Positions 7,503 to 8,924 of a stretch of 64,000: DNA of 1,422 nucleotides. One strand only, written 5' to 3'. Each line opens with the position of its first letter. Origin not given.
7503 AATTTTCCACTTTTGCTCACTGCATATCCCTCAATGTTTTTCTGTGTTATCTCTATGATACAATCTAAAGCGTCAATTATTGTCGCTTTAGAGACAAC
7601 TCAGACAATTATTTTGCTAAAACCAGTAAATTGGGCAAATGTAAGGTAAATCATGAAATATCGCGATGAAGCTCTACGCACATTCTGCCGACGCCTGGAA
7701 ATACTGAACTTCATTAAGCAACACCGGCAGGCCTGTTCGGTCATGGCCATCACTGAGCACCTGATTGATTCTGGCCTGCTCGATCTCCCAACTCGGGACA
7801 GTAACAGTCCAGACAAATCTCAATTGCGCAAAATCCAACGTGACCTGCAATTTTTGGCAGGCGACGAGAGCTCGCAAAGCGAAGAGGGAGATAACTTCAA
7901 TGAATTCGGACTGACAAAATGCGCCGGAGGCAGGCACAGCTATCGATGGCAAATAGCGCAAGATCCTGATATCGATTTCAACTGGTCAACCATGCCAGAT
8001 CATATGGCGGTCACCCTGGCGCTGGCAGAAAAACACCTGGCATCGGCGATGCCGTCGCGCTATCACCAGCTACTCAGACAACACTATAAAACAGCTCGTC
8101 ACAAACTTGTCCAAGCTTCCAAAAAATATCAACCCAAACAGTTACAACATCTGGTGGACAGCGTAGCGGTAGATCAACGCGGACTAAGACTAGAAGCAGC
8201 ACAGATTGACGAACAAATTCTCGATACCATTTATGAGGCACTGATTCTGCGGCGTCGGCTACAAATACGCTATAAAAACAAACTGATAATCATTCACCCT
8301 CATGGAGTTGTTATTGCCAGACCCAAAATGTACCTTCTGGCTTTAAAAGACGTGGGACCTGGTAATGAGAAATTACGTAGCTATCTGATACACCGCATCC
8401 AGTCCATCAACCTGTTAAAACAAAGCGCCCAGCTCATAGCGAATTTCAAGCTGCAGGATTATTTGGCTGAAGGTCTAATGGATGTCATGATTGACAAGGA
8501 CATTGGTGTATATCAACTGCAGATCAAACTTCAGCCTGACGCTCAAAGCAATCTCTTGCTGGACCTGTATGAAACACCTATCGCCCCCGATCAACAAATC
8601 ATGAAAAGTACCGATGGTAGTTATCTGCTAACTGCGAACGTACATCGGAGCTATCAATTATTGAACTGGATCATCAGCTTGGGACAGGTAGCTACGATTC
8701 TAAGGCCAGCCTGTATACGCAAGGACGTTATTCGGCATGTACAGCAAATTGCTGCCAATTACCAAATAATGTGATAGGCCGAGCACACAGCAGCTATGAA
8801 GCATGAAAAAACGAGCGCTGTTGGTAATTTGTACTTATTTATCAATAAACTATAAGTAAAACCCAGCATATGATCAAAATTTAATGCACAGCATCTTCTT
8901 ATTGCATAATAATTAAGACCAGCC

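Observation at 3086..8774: WYL-domain regulator transcribed divergently from a 5'-nucleotidase-recC-recB gene string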

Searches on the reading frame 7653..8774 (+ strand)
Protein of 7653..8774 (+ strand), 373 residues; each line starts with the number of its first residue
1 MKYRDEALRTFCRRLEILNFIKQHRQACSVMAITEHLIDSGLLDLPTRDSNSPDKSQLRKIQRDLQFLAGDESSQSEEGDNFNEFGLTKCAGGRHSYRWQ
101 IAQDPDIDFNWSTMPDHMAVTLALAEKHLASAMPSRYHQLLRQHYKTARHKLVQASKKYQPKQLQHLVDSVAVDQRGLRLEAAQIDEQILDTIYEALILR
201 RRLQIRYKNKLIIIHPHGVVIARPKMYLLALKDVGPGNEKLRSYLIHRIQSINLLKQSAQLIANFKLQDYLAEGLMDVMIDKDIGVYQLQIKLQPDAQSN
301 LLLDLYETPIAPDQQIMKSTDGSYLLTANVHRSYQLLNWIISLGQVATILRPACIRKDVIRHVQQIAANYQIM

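Call 5: search_protein_families(library=pfam, proteins=[window:7653-8774:+], max_evalue=0.01)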
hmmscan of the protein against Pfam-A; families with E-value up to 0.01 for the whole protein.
window:7653-8774:+ (373 aa): 2 families
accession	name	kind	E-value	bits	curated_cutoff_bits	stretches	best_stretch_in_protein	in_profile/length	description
PF25583.1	WCX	-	2.7e-08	34.5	23.9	1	287-367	3-76/76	WCX domain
PF13280.12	WYL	-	1.4e-07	31.8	21.8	1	189-252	2-68/70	WYL domain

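Call 6: search_protein_families(library=ncbifam, proteins=[window:7653-8774:+], max_evalue=0.01)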
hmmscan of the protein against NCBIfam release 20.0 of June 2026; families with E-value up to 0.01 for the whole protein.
window:7653-8774:+ (373 aa): 0 families

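Call 7: search_protein_families(library=padloc, proteins=[window:7653-8774:+], max_evalue=0.01)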
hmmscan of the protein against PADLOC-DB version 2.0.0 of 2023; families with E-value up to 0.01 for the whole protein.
window:7653-8774:+ (373 aa): 4 families
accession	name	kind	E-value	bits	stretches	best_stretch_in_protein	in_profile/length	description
PDLC01652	WYL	-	5.7e-21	73.5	1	183-367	13-162/162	"CAS-I,CAS-II,CAS-III,CAS-IV,CAS-V,CAS-VI; associated_signaling"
PDLC01766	Cas3c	-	9.4e-12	41.9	1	127-373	80-319/1009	-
PDLC01457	WYL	-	8.3e-08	30.1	1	13-352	5-226/229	"CAS-I,CAS-II,CAS-III,CAS-IV,CAS-V,CAS-VI; associated_signaling"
PDLC02317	AbiEii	-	0.0081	13.1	0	157-257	279-377/396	AbiEii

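Call 13: find_homologous_proteins(query=window:7653-8774:+)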
Query window:7653-8774:+ (373 aa): 18 proteins with E <= 0.001 among 3585 candidates.
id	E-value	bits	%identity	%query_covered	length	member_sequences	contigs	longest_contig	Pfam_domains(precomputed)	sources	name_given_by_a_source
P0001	4.9e-244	827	100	100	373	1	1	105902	PF13280.13,PF25583.2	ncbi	-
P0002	5.6e-135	468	59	99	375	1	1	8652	PF13280.13,PF25583.2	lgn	-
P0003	9.2e-132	458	57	99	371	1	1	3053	PF13280.13,PF25583.2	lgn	-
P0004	1.4e-131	457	58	99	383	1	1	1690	PF13280.13,PF25583.2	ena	-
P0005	1.4e-128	447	58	98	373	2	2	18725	PF13280.13,PF25583.2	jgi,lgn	jgi:predicted DNA-binding transcriptional regulator YafY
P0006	7.4e-109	382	51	98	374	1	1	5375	PF13280.13,PF25583.2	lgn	-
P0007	1.0e-106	375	49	99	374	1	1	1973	PF13280.13,PF25583.2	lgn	-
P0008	3.2e-73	265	41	98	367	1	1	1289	PF13280.13,PF25583.2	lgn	-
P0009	1.8e-72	263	40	98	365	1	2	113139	PF13280.13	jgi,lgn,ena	jgi:predicted DNA-binding transcriptional regulator YafY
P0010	1.2e-71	260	40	98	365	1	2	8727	PF13280.13,PF25583.2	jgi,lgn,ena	-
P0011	3.1e-71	259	40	97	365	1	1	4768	PF13280.13,PF25583.2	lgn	-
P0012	3.6e-70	255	40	97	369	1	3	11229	PF13280.13,PF25583.2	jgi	-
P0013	1.3e-68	250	39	97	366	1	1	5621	PF13280.13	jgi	jgi:predicted DNA-binding transcriptional regulator YafY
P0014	1.5e-67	247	38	97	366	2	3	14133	PF13280.13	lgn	-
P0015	4.7e-18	84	27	88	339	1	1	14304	PF13280.13,PF25583.2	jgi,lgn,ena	-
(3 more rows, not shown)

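Call 14: find_encoding_contigs(protein=P0005, flank=8000, max_places=3)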
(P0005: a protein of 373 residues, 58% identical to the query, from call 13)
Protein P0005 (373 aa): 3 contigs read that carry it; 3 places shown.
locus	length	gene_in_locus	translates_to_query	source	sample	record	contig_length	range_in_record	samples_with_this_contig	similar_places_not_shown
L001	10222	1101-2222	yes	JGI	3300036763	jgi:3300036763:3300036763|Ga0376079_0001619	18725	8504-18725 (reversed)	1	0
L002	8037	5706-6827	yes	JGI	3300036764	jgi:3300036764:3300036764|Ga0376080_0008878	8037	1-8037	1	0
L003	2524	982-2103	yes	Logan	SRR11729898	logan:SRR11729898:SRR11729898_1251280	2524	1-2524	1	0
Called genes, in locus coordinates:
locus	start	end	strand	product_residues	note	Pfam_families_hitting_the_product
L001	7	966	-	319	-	PF06189:5-nucleotidase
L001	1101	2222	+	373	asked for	PF13280:WYL, PF25583:WCX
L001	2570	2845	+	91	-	-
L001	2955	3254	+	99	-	-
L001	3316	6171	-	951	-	PF14827:dCache_3, PF08448:PAS_4, PF00990:GGDEF, PF00563:EAL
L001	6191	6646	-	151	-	-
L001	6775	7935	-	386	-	-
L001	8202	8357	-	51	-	-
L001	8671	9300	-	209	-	PF00440:TetR_N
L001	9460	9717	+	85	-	-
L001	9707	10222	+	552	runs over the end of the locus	PF25323:6TM_PilS, PF00512:HisKA, PF02518:HATPase_c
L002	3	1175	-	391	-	?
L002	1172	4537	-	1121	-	PF04257:RecC_N, PF27451:RecC_4th, PF17946:RecC_C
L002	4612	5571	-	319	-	PF06189:5-nucleotidase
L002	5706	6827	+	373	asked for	PF13280:WYL, PF25583:WCX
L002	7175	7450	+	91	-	-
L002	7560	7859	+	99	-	-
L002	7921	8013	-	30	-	-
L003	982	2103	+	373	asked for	PF13280:WYL, PF25583:WCX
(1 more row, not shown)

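Call 15: find_encoding_contigs(protein=P0009, flank=8000, max_places=3)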
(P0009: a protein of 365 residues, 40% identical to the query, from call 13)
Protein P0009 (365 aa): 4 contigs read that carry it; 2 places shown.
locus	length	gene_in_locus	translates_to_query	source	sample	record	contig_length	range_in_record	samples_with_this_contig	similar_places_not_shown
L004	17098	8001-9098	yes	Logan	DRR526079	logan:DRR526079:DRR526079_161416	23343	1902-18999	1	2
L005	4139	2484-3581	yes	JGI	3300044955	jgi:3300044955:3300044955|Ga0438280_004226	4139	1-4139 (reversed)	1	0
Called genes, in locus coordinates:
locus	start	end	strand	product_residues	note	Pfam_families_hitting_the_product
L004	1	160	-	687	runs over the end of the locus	?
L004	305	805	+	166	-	PF00929:RNase_T (weak)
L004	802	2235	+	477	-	-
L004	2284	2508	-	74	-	-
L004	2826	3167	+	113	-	-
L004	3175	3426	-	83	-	PF09526:DUF2387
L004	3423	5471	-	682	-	PF19310:TOP_N, PF01432:Peptidase_M3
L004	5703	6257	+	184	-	PF00132:Hexapep (weak), PF25084:LbH_EIF2B (faint), PF00132:Hexapep (weak)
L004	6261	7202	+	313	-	PF03193:RsgA_GTPase (weak), PF01926:MMR_HSR1, PF02421:FeoB_N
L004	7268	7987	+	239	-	PF01925:TauE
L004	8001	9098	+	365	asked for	PF13280:WYL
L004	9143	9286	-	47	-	-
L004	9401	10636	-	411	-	PF00135:COesterase, PF20434:BD-FAE, PF07859:Abhydrolase_3, PF00326:Peptidase_S9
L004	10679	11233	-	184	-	PF07298:NnrU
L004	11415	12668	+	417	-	PF00015:MCPsignal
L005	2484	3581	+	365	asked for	PF13280:WYL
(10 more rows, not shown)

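Call 16: find_encoding_contigs(protein=P0002, flank=8000, max_places=3)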
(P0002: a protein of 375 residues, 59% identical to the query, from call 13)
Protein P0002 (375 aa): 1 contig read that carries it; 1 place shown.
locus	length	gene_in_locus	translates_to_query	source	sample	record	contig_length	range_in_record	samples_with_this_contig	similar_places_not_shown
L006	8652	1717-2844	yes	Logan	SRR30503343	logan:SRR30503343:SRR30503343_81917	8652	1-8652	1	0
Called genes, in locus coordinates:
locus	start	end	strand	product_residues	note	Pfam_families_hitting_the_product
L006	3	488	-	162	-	?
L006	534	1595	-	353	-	PF06189:5-nucleotidase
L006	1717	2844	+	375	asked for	PF13280:WYL, PF25583:WCX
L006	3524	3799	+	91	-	-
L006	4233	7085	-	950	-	PF14827:dCache_3, PF08448:PAS_4 (weak), PF00990:GGDEF, PF00563:EAL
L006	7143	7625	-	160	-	-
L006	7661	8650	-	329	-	?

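Call 20: find_encoding_contigs(protein=P0001, flank=10000, max_places=2)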
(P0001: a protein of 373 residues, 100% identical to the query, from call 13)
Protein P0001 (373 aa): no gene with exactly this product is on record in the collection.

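Call 23: find_encoding_contigs(protein=P0006, flank=6000, max_places=2)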
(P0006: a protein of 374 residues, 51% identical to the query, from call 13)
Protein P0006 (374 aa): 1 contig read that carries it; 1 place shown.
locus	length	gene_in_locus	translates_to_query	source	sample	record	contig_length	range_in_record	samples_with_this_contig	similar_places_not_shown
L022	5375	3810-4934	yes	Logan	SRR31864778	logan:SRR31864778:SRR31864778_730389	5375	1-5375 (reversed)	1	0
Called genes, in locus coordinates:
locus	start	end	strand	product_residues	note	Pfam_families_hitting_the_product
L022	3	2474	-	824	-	?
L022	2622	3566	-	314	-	PF06189:5-nucleotidase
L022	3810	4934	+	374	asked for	PF13280:WYL, PF25583:WCX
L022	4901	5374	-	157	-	?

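Call 24: find_encoding_contigs(protein=P0003, flank=6000, max_places=2)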
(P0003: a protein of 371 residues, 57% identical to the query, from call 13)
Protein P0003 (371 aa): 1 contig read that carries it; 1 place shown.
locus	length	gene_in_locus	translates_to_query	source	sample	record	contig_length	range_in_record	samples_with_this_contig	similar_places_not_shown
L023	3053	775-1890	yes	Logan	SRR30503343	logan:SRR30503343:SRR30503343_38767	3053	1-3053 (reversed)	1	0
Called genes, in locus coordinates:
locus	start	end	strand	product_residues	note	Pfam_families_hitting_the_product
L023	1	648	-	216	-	?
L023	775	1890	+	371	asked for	PF13280:WYL, PF25583:WCX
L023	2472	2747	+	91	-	-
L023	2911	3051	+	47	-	?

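Call 25: find_encoding_contigs(protein=P0007, flank=6000, max_places=2)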
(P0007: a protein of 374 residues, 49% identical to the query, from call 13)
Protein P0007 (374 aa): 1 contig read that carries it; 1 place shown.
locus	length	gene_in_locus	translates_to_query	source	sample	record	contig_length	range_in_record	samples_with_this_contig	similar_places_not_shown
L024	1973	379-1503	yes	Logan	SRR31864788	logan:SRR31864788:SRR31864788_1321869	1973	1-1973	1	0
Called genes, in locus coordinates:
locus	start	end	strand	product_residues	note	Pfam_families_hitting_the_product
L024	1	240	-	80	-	?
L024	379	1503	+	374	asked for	PF13280:WYL, PF25583:WCX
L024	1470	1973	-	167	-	?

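Call 32: search_solved_structures(query=A1, max_evalue=1)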
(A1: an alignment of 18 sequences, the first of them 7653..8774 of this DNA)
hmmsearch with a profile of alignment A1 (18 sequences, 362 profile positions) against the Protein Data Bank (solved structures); distinct sequences matched with E-value up to 1: 12.
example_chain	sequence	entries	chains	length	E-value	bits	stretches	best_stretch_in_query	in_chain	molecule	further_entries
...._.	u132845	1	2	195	5.4e-10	42.4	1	172-354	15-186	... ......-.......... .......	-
7tzv_A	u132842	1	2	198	5.6e-10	42.3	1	172-354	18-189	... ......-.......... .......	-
9cu3_B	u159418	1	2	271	1.5e-09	41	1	172-354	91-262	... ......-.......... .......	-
9pfq_Q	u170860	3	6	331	2.5e-09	40.2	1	172-354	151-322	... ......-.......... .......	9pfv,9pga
8tp8_A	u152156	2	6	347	2.8e-09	40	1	172-354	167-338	DeoR-family transcriptional regulator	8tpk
6sj9_A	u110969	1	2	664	2.2e-05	27.2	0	173-245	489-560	Proteasome accessory factor B/C (PafBC)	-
7p5x_AY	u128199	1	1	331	3.7e-05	26.5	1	172-242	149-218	Transcriptional regulator-like protein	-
9fnd_X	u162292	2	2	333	3.8e-05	26.5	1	172-242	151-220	Transcriptional regulator-like protein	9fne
9c5g_A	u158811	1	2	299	0.00035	23.3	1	170-253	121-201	CapW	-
7p5x_AX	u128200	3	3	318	0.0013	21.4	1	176-251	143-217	PafC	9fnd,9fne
7qfz_A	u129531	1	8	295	0.34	13.4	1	173-248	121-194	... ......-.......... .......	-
6o59_A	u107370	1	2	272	0.45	13.1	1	211-275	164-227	Germination protein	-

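Call 39: predict_structure(alignment_id=A1)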
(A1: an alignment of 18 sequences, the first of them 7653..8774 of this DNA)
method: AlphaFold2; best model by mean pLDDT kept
length: 373 residues; sequences in the alignment: 18
mean_pLDDT: 76.8   pTM: 0.43
mean pLDDT of the five models: 76.8, 75.7, 75.4, 75.3, 74.7
residues with pLDDT >= 90: 71; 70-90: 183; 50-70: 93; < 50: 26
segments of 3 or more residues with pLDDT < 50: 1-3, 74-80, 104-110, 132-134, 177-181
pLDDT, mean of each block of 10 residues (from residue 1): 65 86 86 90 73 73 86 51 73 81 53 61 67 57 71 63 66 52 67 81 91 90 76 68 85 91 78 71 89 90 78 90 94 85 90 94 86 58
secondary structure, 60 per line:
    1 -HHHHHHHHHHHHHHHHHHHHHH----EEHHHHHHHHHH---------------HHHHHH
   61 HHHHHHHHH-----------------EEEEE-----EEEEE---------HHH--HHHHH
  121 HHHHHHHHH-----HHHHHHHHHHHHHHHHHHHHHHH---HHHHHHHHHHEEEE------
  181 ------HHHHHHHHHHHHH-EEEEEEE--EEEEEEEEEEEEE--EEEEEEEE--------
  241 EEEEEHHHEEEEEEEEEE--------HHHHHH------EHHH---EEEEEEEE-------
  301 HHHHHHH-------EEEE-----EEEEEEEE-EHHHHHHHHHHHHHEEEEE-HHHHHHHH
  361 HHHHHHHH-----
elements in order: H2-23 H30-39 H55-69 E87-91 E97-101 H116-129 H135-157 H161-170 E171-174 H187-199 E201-207 E210-222 E225-232 E241-245 E249-258 H267-272 E286-293 H301-307 E315-318 E324-331 H334-346 E347-351 H353-368

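Call 43: fold_search(model_id=the predicted structure, library=pdb)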
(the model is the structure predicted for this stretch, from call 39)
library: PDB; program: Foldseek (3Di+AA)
matches with E <= 10: 1075; with E <= 0.001: 19
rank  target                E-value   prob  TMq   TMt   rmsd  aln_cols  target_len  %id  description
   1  8tp8_B                5.7e-14  1.00  0.42  0.48  20.2       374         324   16  Structure of the C. crescentus WYL-activator, DriD, bound to ssDNA and cognate DNA (released 2023-11-29)
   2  8tpk_A                1.3e-13  1.00  0.41  0.47  19.1       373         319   14  P6522 crystal form of C. crescentus DriD-ssDNA-DNA complex (released 2023-11-29)
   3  8tp8_A                1.4e-13  1.00  0.42  0.48  19.1       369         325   15  Structure of the C. crescentus WYL-activator, DriD, bound to ssDNA and cognate DNA (released 2023-11-29)
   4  8tp8_D                1.9e-13  1.00  0.42  0.47  19.2       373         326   15  Structure of the C. crescentus WYL-activator, DriD, bound to ssDNA and cognate DNA (released 2023-11-29)
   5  8tpk_B                3.5e-13  1.00  0.42  0.47  20.4       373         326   15  P6522 crystal form of C. crescentus DriD-ssDNA-DNA complex (released 2023-11-29)
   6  9cu3_B                3.3e-12  1.00  0.39  0.67   5.2       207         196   18  Allosteric mechanism of DriD transcription activator (released 2025-04-23)
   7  7tzv_A                5.3e-12  1.00  0.39  0.67   4.7       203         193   20  Structure of DriD C-domain bound to 9mer ssDNA (released 2022-06-01)
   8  9cu3_A                9.2e-12  1.00  0.44  0.77   3.5       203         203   19  Allosteric mechanism of DriD transcription activator (released 2025-04-23)
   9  9pfv_Q                1.3e-11  1.00  0.40  0.45  20.8       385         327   16  The cryo-EM structure of C. crescentus DriD-ssDNA-RNAP-Sigma73-CCNA_03891/CCNA_01149 promoter transcription activation (released 2026-02-25)
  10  7tzv_M                1.8e-11  1.00  0.42  0.76   4.2       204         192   19  Structure of DriD C-domain bound to 9mer ssDNA (released 2022-06-01)
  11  9pfq_Q                7.4e-11  1.00  0.41  0.46  18.1       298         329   18  The cryo-EM structure of C. crescentus DriD-ssDNA-RNAP-Sigma73-bapE promoter transcription activation complex (released 2026-02-25)
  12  9fnd_X                1.1e-10  1.00  0.33  0.37  19.7       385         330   14  Transcriptional activator PafBC bound to mycobacterial RNA polymerase (released 2025-02-12)
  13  9fnd_Y                3.6e-09  1.00  0.35  0.40  20.0       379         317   15  Transcriptional activator PafBC bound to mycobacterial RNA polymerase (released 2025-02-12)
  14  6sj9_B                2.4e-08  1.00  0.24  0.16  16.8       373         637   16  Proteasome accessory factor B/C (PafBC) of Arthrobacter aurescens (released 2019-10-16)
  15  6sj9_A                5.5e-08  1.00  0.23  0.16  16.7       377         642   16  Proteasome accessory factor B/C (PafBC) of Arthrobacter aurescens (released 2019-10-16)
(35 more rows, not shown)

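Call 44: list_cluster_members(proteins=[P0001, P0019, P0005, P0009])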
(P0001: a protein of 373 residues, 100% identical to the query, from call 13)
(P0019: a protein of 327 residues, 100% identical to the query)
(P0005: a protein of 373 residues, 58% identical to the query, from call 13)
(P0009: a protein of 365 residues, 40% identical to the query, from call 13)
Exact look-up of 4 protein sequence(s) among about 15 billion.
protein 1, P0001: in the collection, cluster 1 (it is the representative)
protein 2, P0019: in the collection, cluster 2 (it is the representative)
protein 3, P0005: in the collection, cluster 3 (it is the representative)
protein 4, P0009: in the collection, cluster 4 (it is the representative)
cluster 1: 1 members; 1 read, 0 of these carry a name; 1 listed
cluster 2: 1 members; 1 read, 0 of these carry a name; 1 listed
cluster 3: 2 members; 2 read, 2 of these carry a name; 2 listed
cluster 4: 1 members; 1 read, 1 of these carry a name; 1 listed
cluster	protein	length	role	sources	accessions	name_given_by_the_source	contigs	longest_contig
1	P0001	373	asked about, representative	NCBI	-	-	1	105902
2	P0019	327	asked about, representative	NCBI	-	-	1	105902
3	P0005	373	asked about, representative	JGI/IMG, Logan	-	predicted DNA-binding transcriptional regulator YafY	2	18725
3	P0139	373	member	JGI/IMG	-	predicted DNA-binding transcriptional regulator YafY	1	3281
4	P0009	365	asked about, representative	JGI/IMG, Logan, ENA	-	predicted DNA-binding transcriptional regulator YafY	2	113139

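Call 45: search_solved_structures(query=window:7653-8774:+, max_evalue=0.01, show_alignments=2)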
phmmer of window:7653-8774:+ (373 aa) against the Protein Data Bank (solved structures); distinct sequences matched with E-value up to 0.01: 0.

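Call 46: search_solved_structures(query=A1, max_evalue=1e-8, show_alignments=5)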
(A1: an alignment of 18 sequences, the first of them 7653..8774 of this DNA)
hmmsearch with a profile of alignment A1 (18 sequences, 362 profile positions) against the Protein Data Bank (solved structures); distinct sequences matched with E-value up to 1e-8: 5.
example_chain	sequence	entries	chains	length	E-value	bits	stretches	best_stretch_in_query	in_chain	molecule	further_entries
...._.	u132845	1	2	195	5.4e-10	42.4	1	172-354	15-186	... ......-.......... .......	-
7tzv_A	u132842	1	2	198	5.6e-10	42.3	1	172-354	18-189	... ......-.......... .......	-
9cu3_B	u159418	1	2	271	1.5e-09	41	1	172-354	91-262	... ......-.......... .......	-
9pfq_Q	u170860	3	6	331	2.5e-09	40.2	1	172-354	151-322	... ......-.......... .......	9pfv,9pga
8tp8_A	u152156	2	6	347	2.8e-09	40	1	172-354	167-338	DeoR-family transcriptional regulator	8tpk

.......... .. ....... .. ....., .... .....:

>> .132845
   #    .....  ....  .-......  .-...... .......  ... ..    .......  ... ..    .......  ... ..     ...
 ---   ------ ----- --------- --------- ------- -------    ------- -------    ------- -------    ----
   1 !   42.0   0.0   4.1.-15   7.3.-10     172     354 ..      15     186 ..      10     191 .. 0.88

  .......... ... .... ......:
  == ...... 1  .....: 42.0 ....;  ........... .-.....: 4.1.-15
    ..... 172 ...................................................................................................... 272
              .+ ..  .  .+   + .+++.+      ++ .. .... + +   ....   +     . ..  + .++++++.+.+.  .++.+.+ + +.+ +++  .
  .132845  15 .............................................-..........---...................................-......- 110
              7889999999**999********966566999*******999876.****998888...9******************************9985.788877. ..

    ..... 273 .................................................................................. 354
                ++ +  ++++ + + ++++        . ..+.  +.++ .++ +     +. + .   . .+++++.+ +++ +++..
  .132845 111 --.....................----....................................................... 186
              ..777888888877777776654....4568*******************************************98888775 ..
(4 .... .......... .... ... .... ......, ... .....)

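Call 56: find_related_loci(query=A2, collection=metagenome_contigs, flank=6000)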
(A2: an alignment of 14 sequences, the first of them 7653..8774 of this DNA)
Query A2 (373 aa) in metagenome_contigs; peptide patterns used: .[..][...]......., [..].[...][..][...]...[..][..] (x = any residue, [..] = any of these).
350 stretches matched a pattern; 43 encode a relative of the query (tblastn E <= 1e-3); 41 distinct loci.
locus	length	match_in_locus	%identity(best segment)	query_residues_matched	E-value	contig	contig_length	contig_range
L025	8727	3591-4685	40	7-371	8e-82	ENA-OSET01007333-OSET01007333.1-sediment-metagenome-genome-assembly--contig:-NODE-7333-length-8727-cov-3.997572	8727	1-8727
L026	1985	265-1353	37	8-370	3e-78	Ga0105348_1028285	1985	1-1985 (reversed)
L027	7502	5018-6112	38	8-371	4e-75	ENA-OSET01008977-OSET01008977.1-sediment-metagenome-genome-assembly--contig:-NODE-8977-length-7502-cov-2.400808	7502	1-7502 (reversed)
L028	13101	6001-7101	38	4-370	7e-74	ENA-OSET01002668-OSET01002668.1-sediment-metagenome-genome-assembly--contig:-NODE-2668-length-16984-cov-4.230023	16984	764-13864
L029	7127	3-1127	39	5-370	8e-74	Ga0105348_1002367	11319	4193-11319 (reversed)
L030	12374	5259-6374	38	5-370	2e-73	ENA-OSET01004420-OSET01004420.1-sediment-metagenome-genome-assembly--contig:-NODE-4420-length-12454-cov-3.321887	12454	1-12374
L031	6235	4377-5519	38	4-370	2e-73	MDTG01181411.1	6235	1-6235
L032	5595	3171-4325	38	3-371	2e-72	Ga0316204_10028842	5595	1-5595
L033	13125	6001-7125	36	10-370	1e-71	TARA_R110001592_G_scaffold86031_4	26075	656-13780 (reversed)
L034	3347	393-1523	38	10-370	4e-72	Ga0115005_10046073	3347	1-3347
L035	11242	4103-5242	36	8-370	4e-71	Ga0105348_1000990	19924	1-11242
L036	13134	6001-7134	38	10-370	2e-70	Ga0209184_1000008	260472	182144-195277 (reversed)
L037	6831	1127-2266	36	8-370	3e-70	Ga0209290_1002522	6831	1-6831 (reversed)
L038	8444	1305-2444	38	10-370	3e-70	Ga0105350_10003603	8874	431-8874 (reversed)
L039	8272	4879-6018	36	8-370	3e-70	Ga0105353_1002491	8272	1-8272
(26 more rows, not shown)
